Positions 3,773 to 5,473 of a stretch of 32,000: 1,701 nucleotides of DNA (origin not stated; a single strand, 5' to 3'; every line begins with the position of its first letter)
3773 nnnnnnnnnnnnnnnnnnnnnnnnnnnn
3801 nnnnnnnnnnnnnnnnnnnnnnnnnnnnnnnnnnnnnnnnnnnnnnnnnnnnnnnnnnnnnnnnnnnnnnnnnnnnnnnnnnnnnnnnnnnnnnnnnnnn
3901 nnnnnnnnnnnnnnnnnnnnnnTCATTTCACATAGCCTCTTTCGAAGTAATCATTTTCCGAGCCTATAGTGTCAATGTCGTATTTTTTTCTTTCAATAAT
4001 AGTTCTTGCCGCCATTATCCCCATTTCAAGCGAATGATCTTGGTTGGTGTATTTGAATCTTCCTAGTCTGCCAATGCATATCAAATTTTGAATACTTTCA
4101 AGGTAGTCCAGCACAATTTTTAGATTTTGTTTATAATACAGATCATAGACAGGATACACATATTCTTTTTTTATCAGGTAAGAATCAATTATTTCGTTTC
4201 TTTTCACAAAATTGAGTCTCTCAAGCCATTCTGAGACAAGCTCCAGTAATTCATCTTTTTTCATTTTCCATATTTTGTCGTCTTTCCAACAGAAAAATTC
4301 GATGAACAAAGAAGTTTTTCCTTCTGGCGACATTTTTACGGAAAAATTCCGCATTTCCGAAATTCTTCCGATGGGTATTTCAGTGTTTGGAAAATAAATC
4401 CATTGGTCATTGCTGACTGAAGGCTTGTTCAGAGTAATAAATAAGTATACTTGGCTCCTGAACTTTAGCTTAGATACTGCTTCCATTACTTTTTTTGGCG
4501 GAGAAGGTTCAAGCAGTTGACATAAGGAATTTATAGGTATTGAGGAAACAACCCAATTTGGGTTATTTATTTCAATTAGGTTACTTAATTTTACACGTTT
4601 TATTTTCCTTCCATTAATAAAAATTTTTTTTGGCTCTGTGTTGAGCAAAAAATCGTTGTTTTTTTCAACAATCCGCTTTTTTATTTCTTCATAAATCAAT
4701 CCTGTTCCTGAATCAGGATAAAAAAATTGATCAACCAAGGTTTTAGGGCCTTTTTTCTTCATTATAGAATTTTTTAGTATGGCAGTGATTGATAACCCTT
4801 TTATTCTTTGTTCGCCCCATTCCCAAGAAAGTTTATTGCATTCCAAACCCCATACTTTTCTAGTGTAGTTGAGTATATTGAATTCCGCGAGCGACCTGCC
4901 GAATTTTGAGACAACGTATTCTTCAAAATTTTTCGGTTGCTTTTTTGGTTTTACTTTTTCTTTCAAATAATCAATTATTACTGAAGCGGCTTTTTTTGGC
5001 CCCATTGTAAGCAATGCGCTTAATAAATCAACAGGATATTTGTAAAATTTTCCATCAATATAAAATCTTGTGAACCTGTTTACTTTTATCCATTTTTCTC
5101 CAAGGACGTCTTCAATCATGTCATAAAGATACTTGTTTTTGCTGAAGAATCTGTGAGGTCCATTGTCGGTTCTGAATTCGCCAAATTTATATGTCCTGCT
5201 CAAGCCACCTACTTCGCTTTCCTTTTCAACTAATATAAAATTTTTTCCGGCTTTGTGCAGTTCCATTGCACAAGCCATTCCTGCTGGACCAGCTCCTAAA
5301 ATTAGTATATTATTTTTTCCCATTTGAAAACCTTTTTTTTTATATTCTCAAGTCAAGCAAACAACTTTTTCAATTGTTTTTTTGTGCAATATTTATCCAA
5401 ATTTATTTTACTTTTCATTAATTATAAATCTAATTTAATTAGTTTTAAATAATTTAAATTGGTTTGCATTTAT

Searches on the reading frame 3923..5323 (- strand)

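Call 19: search_protein_families(library=ncbifam, proteins=[window:3923-5323:-], max_evalue=0.1)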
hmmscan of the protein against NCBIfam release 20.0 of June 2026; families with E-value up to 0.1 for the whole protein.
window:3923-5323:- (466 aa): 93 families (the best 25 are shown)
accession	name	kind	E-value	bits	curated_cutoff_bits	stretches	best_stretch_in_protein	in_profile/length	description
NF005548.0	PRK07208.1-4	equivalog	1.3e-128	429.7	389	1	3-462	3-470/488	hypothetical protein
NF005545.0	PRK07208.1-1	equivalog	8.9e-98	327.8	451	1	5-463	9-483/504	hypothetical protein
NF005547.0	PRK07208.1-3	equivalog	3.7e-97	326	380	1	3-443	4-442/465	hypothetical protein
NF005546.0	PRK07208.1-2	equivalog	5.3e-85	286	418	2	81-462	114-524/527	hypothetical protein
NF005549.0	PRK07208.1-5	equivalog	1.1e-57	195.7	587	3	78-226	112-268/534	hypothetical protein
NF005560.0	PRK07233.1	equivalog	2e-35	122.5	252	1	5-445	2-427/435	hypothetical protein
TIGR00031.1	UDP-GALP_mutase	equivalog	1.7e-16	60.2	303.75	2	5-166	3-168/378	UDP-galactopyranose mutase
TIGR03467.1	HpnE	equivalog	2.8e-10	40.1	283.05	1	7-80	2-77/430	hydroxysqualene dehydroxylase HpnE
TIGR02734.1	crtI_fam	subfamily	3.8e-10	39.1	238.1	1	7-57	2-52/504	phytoene desaturase family protein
TIGR00562.1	proto_IX_ox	equivalog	1.1e-08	34.1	97.85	1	3-199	2-212/470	protoporphyrinogen oxidase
NF058655.1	CrtID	equivalog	5.6e-08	32.1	640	1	6-59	1-54/478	bifunctional phytoene desaturase/3,4-desaturase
NF045689.1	BCarotKetCrtO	equivalog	5.7e-08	31.8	1000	1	1-44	1-44/563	beta-carotene ketolase CrtO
NF009410.0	PRK12771.1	subfamily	1.3e-06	27.3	516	1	5-52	140-186/566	NAD(P)-binding protein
NF003585.0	PRK05249.1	equivalog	1.3e-06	27.3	465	1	5-42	8-45/464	Si-specific NAD(P)(+) transhydrogenase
NF045637.1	carotdesatCrtDProt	equivalog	1.6e-06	26.9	580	1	6-59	1-54/485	1-hydroxycarotenoid 3,4-desaturase CrtD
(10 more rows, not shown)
